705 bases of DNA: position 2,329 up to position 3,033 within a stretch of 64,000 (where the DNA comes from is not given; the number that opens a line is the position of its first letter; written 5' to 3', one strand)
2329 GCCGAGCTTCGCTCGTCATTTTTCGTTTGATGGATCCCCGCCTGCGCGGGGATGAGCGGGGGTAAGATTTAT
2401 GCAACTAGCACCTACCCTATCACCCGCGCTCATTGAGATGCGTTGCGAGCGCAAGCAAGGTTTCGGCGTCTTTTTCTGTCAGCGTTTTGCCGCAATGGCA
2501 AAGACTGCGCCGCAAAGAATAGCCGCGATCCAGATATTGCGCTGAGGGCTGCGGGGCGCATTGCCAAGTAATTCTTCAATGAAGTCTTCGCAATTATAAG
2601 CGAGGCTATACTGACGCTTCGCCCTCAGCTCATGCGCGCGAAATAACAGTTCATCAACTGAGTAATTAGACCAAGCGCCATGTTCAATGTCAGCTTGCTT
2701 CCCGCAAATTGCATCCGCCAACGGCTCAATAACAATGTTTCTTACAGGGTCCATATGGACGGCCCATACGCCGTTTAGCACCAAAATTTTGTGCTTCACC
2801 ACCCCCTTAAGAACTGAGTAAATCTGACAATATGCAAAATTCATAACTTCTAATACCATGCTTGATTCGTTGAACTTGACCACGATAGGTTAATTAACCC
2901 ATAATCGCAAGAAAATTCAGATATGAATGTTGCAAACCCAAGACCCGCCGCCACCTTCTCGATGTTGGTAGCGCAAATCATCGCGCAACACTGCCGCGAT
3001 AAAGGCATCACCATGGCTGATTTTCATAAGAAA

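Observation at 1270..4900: AT-rich accessory island: Hint protein, tail-anchored LRAT-like enzyme, tail-anchored HTH and an AlbA_2/Schlafen-like protein (best candidate for an undescribed conflict system)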

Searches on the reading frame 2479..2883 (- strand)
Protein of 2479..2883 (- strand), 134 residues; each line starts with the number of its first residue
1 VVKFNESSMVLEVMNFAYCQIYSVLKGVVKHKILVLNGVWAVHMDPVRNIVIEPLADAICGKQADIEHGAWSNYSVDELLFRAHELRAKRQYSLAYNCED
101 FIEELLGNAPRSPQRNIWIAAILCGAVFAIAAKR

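Call 3: search_protein_families(library=pfam, proteins=[window:2479-2883:-], max_evalue=1)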
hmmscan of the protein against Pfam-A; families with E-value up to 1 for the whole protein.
window:2479-2883:- (134 aa): 1 family
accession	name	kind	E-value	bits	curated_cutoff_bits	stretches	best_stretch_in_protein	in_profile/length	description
PF04970.19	LRAT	-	0.011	16.4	24.3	1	48-105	53-114/120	Lecithin retinol acyltransferase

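Call 4: search_protein_families(library=padloc, proteins=[window:2479-2883:-], max_evalue=1)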
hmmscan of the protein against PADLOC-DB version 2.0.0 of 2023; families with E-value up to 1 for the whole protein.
window:2479-2883:- (134 aa): 0 families

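Call 24: find_homologous_proteins(query=window:2479-2883:-, max_evalue=0.01)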
Query window:2479-2883:- (134 aa): 4 proteins with E <= 0.01 among 8 candidates.
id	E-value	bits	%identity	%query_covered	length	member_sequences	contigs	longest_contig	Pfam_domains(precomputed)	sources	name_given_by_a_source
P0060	6.2e-79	281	100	94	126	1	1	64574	-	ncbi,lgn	ncbi:MAG: hypothetical protein AAFX54_18800 [Pseudomonadota bacterium]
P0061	2.7e-43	165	54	99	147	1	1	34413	PF04970.20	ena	-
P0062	7.7e-34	135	56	87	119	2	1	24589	-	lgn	-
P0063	1.1e-29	121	56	79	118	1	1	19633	-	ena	-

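Call 25: find_encoding_contigs(protein=P0061, flank=10000)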
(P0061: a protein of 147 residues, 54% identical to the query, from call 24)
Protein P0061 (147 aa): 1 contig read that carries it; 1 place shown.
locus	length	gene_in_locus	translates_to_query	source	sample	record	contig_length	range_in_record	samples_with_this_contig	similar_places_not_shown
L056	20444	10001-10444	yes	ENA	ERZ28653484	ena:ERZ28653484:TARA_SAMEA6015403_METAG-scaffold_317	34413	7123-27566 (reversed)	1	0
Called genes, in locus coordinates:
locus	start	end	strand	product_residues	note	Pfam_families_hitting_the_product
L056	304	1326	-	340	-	PF12833:HTH_18, PF00165:HTH_AraC (weak)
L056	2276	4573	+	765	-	PF07715:Plug, PF00593:TonB_dep_Rec_b-barrel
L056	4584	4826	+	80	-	-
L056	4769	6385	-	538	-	PF03067:LPMO_10, PF18416:GbpA_2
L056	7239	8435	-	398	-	PF04326:SLFN_AlbA_2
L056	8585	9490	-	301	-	PF01909:NTP_transf_2 (faint)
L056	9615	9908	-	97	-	-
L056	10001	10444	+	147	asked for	PF04970:LRAT (weak)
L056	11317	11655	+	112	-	-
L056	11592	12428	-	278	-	-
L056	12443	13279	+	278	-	PF02086:MethyltransfD12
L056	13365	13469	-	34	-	-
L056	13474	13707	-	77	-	-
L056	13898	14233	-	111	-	PF01381:HTH_3, PF13560:HTH_31 (faint)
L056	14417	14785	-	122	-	PF12844:HTH_19, PF13443:HTH_26 (weak), PF13560:HTH_31 (weak), PF01381:HTH_3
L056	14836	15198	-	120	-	PF12844:HTH_19, PF01381:HTH_3, PF13443:HTH_26 (weak)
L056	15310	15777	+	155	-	-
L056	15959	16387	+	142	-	PF13560:HTH_31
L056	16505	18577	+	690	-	-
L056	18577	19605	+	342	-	PF03171:2OG-FeII_Oxy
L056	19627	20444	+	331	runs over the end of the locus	PF00106:adh_short, PF13561:adh_short_C2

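Call 26: find_encoding_contigs(protein=P0062, flank=10000)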
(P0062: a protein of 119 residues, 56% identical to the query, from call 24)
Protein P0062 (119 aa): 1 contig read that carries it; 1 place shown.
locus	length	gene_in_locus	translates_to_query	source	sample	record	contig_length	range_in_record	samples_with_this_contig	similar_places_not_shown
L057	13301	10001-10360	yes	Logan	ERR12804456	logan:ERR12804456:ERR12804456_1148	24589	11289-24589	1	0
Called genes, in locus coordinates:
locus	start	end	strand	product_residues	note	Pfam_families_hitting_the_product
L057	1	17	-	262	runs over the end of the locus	PF03472:Autoind_bind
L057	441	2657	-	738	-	PF07715:Plug, PF00593:TonB_dep_Rec_b-barrel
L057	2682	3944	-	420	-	PF00067:p450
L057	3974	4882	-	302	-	PF03472:Autoind_bind (weak)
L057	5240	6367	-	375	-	PF16220:DUF4880, PF04773:FecR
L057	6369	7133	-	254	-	PF04542:Sigma70_r2, PF07638:Sigma70_ECF, PF08281:Sigma70_r4_2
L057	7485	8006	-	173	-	PF03472:Autoind_bind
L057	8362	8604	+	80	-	PF13560:HTH_31 (weak), PF01381:HTH_3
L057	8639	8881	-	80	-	PF13560:HTH_31 (weak), PF01381:HTH_3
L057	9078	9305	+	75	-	PF13560:HTH_31, PF12844:HTH_19, PF13443:HTH_26, PF01381:HTH_3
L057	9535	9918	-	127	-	-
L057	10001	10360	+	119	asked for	-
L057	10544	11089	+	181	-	-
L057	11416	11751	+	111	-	-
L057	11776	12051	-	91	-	-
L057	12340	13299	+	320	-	?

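Call 27: find_encoding_contigs(protein=P0063, flank=10000)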
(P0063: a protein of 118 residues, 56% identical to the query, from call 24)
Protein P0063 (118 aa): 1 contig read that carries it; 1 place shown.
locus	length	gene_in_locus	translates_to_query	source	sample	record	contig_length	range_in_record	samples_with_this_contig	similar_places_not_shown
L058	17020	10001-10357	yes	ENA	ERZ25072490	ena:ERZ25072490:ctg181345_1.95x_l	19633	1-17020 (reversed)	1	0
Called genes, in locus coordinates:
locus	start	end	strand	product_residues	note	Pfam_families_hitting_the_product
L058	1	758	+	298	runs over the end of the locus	PF10340:Say1_Mug180, PF20434:BD-FAE, PF07859:Abhydrolase_3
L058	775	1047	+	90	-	-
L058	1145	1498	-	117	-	PF13441:Gly-zipper_YMGG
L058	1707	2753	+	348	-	PF16884:ADH_N_2, PF00107:ADH_zinc_N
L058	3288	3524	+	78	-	-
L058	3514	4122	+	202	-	-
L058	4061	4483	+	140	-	-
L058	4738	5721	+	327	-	PF03797:Autotransporter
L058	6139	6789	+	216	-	-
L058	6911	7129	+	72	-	-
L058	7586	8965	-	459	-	-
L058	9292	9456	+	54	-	-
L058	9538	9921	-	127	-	-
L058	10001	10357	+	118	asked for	-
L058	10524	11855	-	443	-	PF25919:BSH_CusB (faint), PF25994:HH_AprE, PF26002:Beta-barrel_AprE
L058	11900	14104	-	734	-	PF00664:ABC_membrane, PF00005:ABC_tran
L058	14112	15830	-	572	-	PF00664:ABC_membrane, PF00005:ABC_tran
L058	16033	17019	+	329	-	?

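Call 40: search_protein_representatives(alignment_id=A4)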
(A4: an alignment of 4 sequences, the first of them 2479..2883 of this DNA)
Query: 4 sequences, 134 profile positions. Proteins with E-value up to 0.001 (for the whole library): 91; up to 1e-10: 13; up to 1e-30: 1. The best 91 are listed.
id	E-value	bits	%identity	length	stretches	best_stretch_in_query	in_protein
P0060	1.0e-66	239.2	-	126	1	9-134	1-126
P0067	1.1e-30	122.6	-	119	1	19-133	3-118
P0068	4.8e-23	97.8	-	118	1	19-126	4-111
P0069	8.2e-19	84.1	-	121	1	18-132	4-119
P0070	8.8e-19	84.1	-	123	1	19-133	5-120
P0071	7.8e-18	81.0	-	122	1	22-128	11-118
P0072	8.3e-18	80.9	-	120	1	17-133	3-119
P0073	1.6e-15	73.5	-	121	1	18-131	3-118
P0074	2.8e-15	72.7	-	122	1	17-133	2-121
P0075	3.0e-15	72.6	-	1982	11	29-79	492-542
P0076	3.5e-14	69.1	-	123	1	18-132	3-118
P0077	1.6e-11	60.6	-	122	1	17-132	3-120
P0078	4.0e-11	59.3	-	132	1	27-130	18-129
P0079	2.2e-10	56.8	-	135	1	20-130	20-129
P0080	4.0e-10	56.0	-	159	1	28-129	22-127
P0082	5.1e-09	52.5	-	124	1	19-132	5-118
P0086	5.9e-07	45.8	-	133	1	40-129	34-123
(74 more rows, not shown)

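Call 43: search_protein_families(library=pfam, alignment_id=A6, max_evalue=0.01)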
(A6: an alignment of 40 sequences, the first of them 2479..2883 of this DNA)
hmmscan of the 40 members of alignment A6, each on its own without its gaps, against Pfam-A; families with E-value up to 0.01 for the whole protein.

A. member 1, window:2479-2883:- (134 aa): 0 families

B. families by the number of members that match (of 40 scanned): 9 families
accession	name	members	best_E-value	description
PF04970.19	LRAT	33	3.8e-15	Lecithin retinol acyltransferase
PF05903.20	Peptidase_C97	6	9.9e-05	PPPDE putative peptidase domain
PF00877.26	NLPC_P60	3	1.5e-05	NlpC/P60 family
PF05708.18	Peptidase_C92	2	7.6e-07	Permuted papain-like amidase enzyme, YaeF/YiiX, C92 family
PF06755.17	CbtA_toxin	1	0.002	CbtA_toxin of type IV toxin-antitoxin system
PF17329.7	DUF5367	1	0.0035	Family of unknown function (DUF5367)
PF00355.32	Rieske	1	0.005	Rieske [2Fe-2S] domain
PF11118.13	DUF2627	1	0.0084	Protein of unknown function (DUF2627)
PF03104.25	DNA_pol_B_exo1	1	0.0088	DNA polymerase family B, exonuclease domain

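Call 45: find_related_loci(query=A7, collection=metagenome_contigs, flank=5000)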
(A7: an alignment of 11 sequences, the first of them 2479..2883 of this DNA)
Query A7 (134 aa) in metagenome_contigs; peptide patterns used: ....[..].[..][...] (x = any residue, [..] = any of these).
70 stretches matched a pattern; 1 encode a relative of the query (tblastn E <= 1e-3); 1 distinct loci.
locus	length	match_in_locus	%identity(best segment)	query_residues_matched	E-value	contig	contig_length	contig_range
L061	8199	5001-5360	30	16-134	1e-11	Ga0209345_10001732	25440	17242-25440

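Call 54: search_solved_structures(query=A6, max_evalue=1, show_alignments=2)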
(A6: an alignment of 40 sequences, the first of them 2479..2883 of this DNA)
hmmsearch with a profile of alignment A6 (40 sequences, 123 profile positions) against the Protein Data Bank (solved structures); distinct sequences matched with E-value up to 1: 28.
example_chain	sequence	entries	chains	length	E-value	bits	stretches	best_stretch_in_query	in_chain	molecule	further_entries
4fa0_A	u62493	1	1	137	1e-15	60.7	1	5-106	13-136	Group XVI phospholipase A1/A2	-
4dot_A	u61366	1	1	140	1.8e-15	59.9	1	5-104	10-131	Group XVI phospholipase A2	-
7zom_A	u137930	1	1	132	2.2e-15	59.6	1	5-104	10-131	Phospholipase A and acyltransferase 3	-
4dpz_X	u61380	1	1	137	3.4e-14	55.8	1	6-104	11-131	HRAS-like suppressor 2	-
4q95_A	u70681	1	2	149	8.3e-14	54.5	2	40-103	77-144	HRAS-like suppressor 3, Lecithin retinol acyltransferase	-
2kyt_A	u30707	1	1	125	9.5e-14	54.3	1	5-93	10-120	Group XVI phospholipase A2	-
7c3z_A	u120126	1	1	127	1e-13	54.3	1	5-93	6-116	HRAS-like suppressor 3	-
2lkt_A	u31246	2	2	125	1.3e-09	41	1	5-93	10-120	Retinoic acid receptor responder protein 3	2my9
7zot_A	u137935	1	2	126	1.8e-09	40.5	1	5-93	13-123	Phospholipase A and acyltransferase 4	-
8a2f_A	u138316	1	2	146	4e-05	26.5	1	5-116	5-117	2A protein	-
7zua_A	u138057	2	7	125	0.00018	24.3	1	7-116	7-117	Protein 2A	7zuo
2k1g_A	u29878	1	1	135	0.0012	21.7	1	3-58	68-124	Lipoprotein spr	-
8xud_I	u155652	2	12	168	0.0017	21.2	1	3-59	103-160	Murein DD-endopeptidase MepS/Murein LD-carboxypeptidase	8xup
7v6s_A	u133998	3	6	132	0.002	21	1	3-57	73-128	Murein DD-endopeptidase MepS/Murein LD-carboxypeptidase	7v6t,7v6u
7zv1_A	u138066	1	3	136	0.0034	20.3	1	72-118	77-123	Protein 2A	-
6bim_A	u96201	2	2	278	0.61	13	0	6-38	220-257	Clan CA, family C40, NlpC/P60 superfamily cysteine peptidase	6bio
6biq_A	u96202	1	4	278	0.68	12.8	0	13-39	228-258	Clan CA, family C40, NlpC/P60 superfamily cysteine peptidase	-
8ev4_A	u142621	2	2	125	0.98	12.3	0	6-43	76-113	Clan CA, family C40, NlpC/P60 superfamily cysteine peptidase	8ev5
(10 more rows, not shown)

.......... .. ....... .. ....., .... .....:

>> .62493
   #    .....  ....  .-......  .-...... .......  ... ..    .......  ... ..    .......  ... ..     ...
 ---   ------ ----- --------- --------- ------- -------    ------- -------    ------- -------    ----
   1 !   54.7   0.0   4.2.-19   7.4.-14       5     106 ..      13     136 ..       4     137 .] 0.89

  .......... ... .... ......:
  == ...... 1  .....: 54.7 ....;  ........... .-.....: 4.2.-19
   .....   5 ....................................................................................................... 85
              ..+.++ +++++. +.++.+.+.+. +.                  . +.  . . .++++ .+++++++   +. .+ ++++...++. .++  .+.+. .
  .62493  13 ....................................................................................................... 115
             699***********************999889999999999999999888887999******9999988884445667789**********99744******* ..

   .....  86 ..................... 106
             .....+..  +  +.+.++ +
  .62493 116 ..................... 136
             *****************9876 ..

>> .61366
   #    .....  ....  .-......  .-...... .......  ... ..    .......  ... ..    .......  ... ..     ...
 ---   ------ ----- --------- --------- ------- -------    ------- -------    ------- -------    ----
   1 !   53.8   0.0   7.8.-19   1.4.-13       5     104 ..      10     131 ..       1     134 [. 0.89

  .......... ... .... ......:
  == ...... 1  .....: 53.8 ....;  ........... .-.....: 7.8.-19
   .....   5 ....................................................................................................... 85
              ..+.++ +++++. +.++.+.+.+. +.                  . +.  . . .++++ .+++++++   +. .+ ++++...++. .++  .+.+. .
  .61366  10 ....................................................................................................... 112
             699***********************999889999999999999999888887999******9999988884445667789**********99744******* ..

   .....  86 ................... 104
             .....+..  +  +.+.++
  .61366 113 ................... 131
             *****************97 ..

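Call 75: find_related_loci(query=A7, collection=viral_contigs, flank=5000)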
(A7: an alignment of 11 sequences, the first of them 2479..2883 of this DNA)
Query A7 (134 aa) in viral_contigs; peptide patterns used: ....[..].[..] (x = any residue, [..] = any of these).
28 stretches matched a pattern, but none encodes a relative of the query by tblastn (E <= 1e-3).

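Call 83: search_protein_families(library=padloc, proteins=[L056:8585-9490:-, L056:11592-12428:-, L056:12443-13279:+, L061:2713-4362:+, L058:7586-8965:-, L056:16505-18577:+], max_evalue=0.001)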
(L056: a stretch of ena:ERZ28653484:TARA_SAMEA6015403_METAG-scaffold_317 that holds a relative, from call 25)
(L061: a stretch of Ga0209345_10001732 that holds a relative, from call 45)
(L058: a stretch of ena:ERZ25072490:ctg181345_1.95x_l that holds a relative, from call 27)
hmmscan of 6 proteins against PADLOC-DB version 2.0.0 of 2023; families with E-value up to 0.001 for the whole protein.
L056:8585-9490:- (301 aa): 2 families
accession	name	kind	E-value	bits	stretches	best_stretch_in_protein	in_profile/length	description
PDLC04903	PDC-S09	-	2.1e-06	26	1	46-141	24-106/108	-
PDLC04368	PDC-M05A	-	0.00056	17.8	0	44-138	103-182/201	-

L056:11592-12428:- (278 aa): 0 families

L056:12443-13279:+ (278 aa): 15 families
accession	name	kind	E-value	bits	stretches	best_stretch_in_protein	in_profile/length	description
PDLC03253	MTase_II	-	3.9e-62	208.2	1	16-270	4-252/253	Type II methyltransferase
PDLC03247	MTase_II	-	7e-32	108.8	1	21-269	8-263/282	Type II methyltransferase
PDLC03294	MTase_II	-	1.2e-28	98.6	1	17-268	6-268/272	Type II methyltransferase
PDLC03735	oMTase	-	9.2e-21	72.5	1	16-269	8-280/284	orphan methyltransferase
PDLC03244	MTase_II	-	1.4e-20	71.6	1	12-196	24-211/295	Type II methyltransferase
PDLC04018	PD-Lambda-5_B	-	1.8e-19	68.1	1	23-270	12-270/291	-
PDLC03261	MTase_II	-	1e-18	65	1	16-269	25-285/643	Type II methyltransferase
PDLC03717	oMTase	-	1.6e-16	58.6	1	21-269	8-264/285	orphan methyltransferase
PDLC03729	oMTase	-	5.8e-15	53.5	1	20-267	9-265/275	orphan methyltransferase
PDLC03266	MTase_II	-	3.4e-13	47.7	1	15-254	14-264/285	Type II methyltransferase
PDLC03358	MTase_II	-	1.5e-11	42.2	1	21-254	10-259/301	Type II methyltransferase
PDLC03344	MTase_II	-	1.6e-05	22.8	1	17-138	5-131/154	Type II methyltransferase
PDLC03383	MTase_II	-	1.8e-05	22.3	0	21-86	24-86/318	Type II methyltransferase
PDLC03264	MTase_II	-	7.2e-05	20.2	1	172-260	179-271/306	Type II methyltransferase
PDLC03281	MTase_II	-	8.4e-05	20.4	0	170-255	187-279/309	Type II methyltransferase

L061:2713-4362:+ (549 aa): 0 families

L058:7586-8965:- (459 aa): 0 families

L056:16505-18577:+ (690 aa): 0 families

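Call 84: search_protein_families(library=pfam, proteins=[L056:8585-9490:-, L061:2713-4362:+, L058:7586-8965:-, L061:5383-5664:-, L061:5636-5920:-, L061:5979-7256:-, L056:16505-18577:+, L056:11592-12428:-], max_evalue=0.001)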
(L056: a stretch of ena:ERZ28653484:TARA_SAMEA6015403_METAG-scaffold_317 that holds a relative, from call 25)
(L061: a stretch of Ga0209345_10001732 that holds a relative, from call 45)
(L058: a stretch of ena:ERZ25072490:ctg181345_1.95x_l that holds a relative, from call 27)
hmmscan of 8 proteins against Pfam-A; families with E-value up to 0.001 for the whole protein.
L056:8585-9490:- (301 aa): 2 families
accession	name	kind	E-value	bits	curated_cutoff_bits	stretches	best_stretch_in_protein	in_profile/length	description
PF01909.29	NTP_transf_2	-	1.6e-05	25.6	21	1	38-87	5-44/93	Nucleotidyltransferase domain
PF18765.7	Polbeta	-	0.00012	22.6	26.9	1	44-107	9-59/93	Polymerase beta, Nucleotidyltransferase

L061:2713-4362:+ (549 aa): 1 family
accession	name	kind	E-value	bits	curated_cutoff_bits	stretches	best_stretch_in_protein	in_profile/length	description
PF13638.12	PIN_4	-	1e-05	26.3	21.9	1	8-145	1-123/132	PIN domain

L058:7586-8965:- (459 aa): 0 families

L061:5383-5664:- (93 aa): 1 family
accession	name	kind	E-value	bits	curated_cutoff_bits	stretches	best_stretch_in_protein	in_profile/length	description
PF14384.12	BrnA_antitoxin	-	9.3e-18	64.8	26.1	1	34-86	2-67/68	BrnA antitoxin of type II toxin-antitoxin system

L061:5636-5920:- (94 aa): 1 family
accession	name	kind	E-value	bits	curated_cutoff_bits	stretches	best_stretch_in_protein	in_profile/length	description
PF04365.19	BrnT_toxin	-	3.8e-22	78.8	34.5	1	4-81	1-77/77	Ribonuclease toxin, BrnT, of type II toxin-antitoxin system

L061:5979-7256:- (425 aa): 1 family
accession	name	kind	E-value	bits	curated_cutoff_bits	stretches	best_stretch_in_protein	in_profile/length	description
PF03432.20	Relaxase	-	1.9e-08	35.1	24.6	1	33-150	17-132/132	MobA/VirD2-like, nuclease domain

L056:16505-18577:+ (690 aa): 0 families

L056:11592-12428:- (278 aa): 0 families

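Call 85: predict_structure(alignment_id=A4)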
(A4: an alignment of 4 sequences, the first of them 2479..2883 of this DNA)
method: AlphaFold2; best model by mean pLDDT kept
length: 134 residues; sequences in the alignment: 4
mean_pLDDT: 76.9   pTM: 0.64
mean pLDDT of the five models: 76.9, 76.6, 69.8, 68.2, 65.3
residues with pLDDT >= 90: 28; 70-90: 73; 50-70: 20; < 50: 13
segments of 3 or more residues with pLDDT < 50: 1-13
pLDDT, mean of each block of 10 residues (from residue 1): 40 69 85 91 82 91 88 88 84 73 85 58 69 67
secondary structure, 60 per line:
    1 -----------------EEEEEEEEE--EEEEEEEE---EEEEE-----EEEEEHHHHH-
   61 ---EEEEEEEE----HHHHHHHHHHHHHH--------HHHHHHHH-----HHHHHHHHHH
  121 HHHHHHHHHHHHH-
elements in order: E18-26 E29-36 E40-44 E50-54 H55-59 E64-71 H76-89 H98-105 H111-133

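Call 87: find_encoding_contigs(protein=P0070, flank=4000, max_places=3)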
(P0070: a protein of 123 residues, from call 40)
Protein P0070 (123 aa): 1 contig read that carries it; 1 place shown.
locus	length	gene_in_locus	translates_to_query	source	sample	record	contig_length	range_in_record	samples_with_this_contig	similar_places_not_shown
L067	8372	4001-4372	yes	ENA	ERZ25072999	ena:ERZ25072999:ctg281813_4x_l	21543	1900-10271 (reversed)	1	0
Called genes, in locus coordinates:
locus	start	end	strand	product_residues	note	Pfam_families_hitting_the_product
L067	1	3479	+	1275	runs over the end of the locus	PF25199:nSTAND_NTPase5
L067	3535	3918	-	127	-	-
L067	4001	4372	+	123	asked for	-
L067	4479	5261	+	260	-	-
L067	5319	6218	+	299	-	-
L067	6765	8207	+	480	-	PF00264:Tyrosinase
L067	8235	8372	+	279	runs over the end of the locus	-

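Call 88: find_encoding_contigs(protein=P0079, flank=4000, max_places=3)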
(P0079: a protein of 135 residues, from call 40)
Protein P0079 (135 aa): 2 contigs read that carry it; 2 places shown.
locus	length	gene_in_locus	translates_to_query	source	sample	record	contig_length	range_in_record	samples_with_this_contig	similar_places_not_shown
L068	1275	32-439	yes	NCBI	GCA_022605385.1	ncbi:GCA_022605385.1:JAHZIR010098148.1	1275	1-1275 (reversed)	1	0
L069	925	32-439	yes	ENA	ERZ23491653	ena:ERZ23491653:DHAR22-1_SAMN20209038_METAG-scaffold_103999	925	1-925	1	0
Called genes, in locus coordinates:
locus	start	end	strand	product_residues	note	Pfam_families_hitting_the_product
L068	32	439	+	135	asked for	PF04970:LRAT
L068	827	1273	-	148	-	?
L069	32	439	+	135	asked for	PF04970:LRAT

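Call 89: find_encoding_contigs(protein=P0082, flank=4000, max_places=3)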
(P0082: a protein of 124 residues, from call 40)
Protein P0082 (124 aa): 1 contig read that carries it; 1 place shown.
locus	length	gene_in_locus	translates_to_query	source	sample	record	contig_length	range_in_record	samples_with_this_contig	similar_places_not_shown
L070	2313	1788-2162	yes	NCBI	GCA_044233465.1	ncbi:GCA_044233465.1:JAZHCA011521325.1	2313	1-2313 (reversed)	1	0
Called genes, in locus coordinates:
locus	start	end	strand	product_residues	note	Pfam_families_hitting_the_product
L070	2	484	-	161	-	?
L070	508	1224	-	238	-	PF11150:DUF2927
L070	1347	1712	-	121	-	PF13560:HTH_31 (weak)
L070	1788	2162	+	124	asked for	PF04970:LRAT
